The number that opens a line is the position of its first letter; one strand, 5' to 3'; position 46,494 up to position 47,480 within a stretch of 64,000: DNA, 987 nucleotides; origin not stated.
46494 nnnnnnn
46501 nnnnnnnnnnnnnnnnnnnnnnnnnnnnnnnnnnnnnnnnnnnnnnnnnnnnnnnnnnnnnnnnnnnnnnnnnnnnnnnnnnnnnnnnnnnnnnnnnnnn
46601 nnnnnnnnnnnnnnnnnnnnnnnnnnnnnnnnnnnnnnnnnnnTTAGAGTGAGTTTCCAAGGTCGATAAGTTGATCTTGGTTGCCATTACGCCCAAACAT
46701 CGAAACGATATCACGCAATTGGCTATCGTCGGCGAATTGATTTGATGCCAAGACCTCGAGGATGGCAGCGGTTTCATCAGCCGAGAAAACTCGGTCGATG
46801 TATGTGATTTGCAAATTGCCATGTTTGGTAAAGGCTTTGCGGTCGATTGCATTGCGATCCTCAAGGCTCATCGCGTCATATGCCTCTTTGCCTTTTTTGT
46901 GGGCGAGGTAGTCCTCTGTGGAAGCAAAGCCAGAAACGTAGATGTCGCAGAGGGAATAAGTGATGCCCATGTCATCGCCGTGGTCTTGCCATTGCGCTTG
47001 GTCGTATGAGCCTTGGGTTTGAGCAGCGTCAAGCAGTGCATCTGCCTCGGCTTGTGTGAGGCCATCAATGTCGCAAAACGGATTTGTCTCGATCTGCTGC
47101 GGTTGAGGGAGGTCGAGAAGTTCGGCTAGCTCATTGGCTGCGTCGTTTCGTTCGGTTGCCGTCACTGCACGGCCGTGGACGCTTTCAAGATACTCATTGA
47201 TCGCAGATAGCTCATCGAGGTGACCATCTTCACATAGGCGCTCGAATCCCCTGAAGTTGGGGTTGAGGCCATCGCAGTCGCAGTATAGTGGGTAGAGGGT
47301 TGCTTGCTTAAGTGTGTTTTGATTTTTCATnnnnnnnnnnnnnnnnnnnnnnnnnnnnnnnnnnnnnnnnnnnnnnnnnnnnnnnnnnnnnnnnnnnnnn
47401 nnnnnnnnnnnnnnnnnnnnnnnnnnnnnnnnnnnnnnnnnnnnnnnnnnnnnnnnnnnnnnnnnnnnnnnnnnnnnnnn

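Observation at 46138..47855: Three-gene accessory operon at the prophage end encoding strongly acidic proteins: candidate DNA-mimic anti-restriction or other anti-defense factors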

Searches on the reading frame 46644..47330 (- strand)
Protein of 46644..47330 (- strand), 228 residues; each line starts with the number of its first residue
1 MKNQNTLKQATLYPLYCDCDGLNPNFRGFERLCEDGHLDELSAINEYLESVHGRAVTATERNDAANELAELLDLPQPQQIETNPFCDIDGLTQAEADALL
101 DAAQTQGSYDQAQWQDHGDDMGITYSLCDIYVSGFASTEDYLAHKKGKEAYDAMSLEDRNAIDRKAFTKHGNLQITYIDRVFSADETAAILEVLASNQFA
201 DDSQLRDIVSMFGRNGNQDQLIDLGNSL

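Call 3: search_protein_families(library=pfam, proteins=[window:46644-47330:-], max_evalue=1)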
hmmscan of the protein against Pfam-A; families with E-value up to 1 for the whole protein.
window:46644-47330:- (228 aa): 1 family
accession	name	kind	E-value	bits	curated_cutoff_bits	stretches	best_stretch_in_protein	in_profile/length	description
PF19387.4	DUF5962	-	0.15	12.8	25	1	123-176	8-59/99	Family of unknown function (DUF5962)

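Call 4: search_protein_families(library=phrogs, proteins=[window:46644-47330:-], max_evalue=1)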
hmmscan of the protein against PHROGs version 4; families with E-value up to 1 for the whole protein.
window:46644-47330:- (228 aa): 2 families
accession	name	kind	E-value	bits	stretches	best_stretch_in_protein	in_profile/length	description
phrog_32893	-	unknown function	0.0047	17.9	1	158-197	7-47/82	-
phrog_7406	-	unknown function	0.1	13.8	1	112-146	8-38/72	-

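Call 10: search_solved_structures(query=window:46644-47330:-, max_evalue=10, show_alignments=2)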
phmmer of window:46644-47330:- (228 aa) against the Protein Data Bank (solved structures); distinct sequences matched with E-value up to 10: 3.
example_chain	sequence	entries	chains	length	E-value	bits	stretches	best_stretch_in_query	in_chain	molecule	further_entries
6z2l_A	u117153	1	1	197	1.4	12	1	5-88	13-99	Surface protein P113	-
6p80_A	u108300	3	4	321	1.5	12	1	39-125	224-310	E. coli MS115-1 NucC | E. coli MS115-1 CdnC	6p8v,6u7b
6jcc_A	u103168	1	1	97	1.8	11.7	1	66-108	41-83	Computational designed protein based on evolution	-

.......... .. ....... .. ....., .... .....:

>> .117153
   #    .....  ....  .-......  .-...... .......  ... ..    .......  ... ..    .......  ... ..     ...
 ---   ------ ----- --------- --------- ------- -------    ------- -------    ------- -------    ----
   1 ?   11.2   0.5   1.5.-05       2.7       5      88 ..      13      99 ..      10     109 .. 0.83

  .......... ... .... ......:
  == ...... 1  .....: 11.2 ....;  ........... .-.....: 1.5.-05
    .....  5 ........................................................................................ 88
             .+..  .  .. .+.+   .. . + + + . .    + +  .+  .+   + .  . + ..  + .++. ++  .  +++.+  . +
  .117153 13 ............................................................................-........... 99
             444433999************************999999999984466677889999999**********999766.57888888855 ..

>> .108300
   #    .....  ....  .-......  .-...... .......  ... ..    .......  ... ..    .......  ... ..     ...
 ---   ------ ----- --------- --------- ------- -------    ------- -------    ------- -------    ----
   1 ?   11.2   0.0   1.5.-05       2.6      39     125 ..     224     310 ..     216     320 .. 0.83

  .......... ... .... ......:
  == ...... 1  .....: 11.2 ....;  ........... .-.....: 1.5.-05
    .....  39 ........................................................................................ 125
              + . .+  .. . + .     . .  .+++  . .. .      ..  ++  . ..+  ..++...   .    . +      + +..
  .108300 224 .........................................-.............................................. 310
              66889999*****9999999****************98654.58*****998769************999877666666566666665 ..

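Call 13: find_homologous_proteins(query=window:46644-47330:-)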
Query window:46644-47330:- (228 aa): 1 proteins with E <= 0.001 among 422 candidates.
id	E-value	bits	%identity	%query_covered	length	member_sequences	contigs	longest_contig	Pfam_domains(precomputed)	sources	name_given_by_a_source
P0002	1.5e-148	511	100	100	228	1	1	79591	-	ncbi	-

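Call 25: search_dna_similar(query=window:46644-47330:-, collection=phages, mode=protein, max_evalue=1, max_rows=10)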
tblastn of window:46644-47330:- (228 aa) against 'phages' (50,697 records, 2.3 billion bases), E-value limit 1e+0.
No match.

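Call 31: find_related_loci(query=window:46644-47330:-, collection=viral_contigs, flank=6000)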
Query window:46644-47330:- (228 aa) in viral_contigs; peptide patterns used: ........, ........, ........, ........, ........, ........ (x = any residue, [..] = any of these).
12 stretches matched a pattern, but none encodes a relative of the query by tblastn (E <= 1e-3).

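Call 45: search_protein_families(library=padloc, proteins=[window:46644-47330:-], max_evalue=0.01)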
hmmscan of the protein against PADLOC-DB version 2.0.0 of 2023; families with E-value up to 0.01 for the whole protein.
window:46644-47330:- (228 aa): 0 families

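Call 46: search_protein_families(library=ncbifam, proteins=[window:46644-47330:-], max_evalue=0.01)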
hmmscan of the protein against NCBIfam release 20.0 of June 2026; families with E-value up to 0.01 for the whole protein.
window:46644-47330:- (228 aa): 0 families

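Call 48: search_protein_representatives(protein=window:46647-47330:-)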
Query: 228 residues. Proteins with E-value up to 0.001 (for the whole library): 2; up to 1e-10: 1; up to 1e-30: 1. The best 2 are listed.
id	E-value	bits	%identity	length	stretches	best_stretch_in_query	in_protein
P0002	4.6e-149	510.6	100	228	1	1-228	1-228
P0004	2.0e-04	37.7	46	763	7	186-211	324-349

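Call 56: search_dna_similar(query=window:46644-47330:-, collection=plasmids, mode=protein, max_evalue=0.1, max_rows=10)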
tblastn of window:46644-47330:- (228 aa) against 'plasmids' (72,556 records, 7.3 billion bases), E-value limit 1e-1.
No match.

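Call 77: search_protein_families(library=pfam, proteins=[P0004], max_evalue=0.01)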
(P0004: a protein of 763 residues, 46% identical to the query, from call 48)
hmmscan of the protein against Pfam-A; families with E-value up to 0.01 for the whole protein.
P0004 (763 aa): 8 families
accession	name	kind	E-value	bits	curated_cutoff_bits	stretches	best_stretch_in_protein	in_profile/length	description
PF22751.1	DUF488-N3a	-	6.2e-09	36.6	27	0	277-335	33-90/118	Active DUF488-N3 subclade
PF13369.12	Transglut_core2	-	2.1e-07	31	23.5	0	373-396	101-124/155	Transglutaminase-like superfamily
PF00452.24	Bcl-2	-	5.1e-06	27.4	31.4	0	635-678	40-84/100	Apoptosis regulator proteins, Bcl-2 family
PF02002.24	TFIIE_alpha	-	8.4e-06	26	22.9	0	667-694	42-65/105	TFIIE alpha subunit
PF23881.1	DUF7234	-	8.7e-05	23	24.4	0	651-677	8-34/80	Family of unknown function (DUF7234)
PF04408.29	HA2_N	-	0.0001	22.7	21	0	259-268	16-25/29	Helicase associated domain (HA2), winged-helix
PF10957.13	Spore_Cse60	-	0.00064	20.2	20.7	0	323-343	17-37/60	Sporulation protein Cse60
PF08771.16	FRB_dom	-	0.0013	19.4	24.7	0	644-666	48-70/99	FKBP12-rapamycin binding domain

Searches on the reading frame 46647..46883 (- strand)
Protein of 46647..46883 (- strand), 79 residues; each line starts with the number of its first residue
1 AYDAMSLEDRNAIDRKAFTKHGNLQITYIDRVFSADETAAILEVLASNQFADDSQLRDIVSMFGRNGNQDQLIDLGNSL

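Call 67: search_protein_families(library=pfam, proteins=[window:46647-46883:-], max_evalue=10)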
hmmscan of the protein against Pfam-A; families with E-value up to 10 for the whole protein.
window:46647-46883:- (79 aa): 2 families
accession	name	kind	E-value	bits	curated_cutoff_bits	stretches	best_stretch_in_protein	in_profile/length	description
PF18321.7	3HCDH_RFF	-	0.043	14.6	23.6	1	27-69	21-61/69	3-hydroxybutyryl-CoA dehydrogenase reduced Rossmann-fold domain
PF21427.2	Gp7_5th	-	0.067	13.7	27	1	11-35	15-39/96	Baseplate wedge protein gp7, domain V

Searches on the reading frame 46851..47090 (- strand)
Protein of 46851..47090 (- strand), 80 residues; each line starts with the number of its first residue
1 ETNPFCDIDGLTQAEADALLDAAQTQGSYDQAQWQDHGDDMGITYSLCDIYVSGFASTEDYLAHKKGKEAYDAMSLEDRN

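Call 67: search_protein_families(library=pfam, proteins=[window:46851-47090:-], max_evalue=10)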
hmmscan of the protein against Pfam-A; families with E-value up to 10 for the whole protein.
window:46851-47090:- (80 aa): 1 family
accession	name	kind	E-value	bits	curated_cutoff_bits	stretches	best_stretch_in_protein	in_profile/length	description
PF19387.4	DUF5962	-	0.1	13.4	25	1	43-75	8-40/99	Family of unknown function (DUF5962)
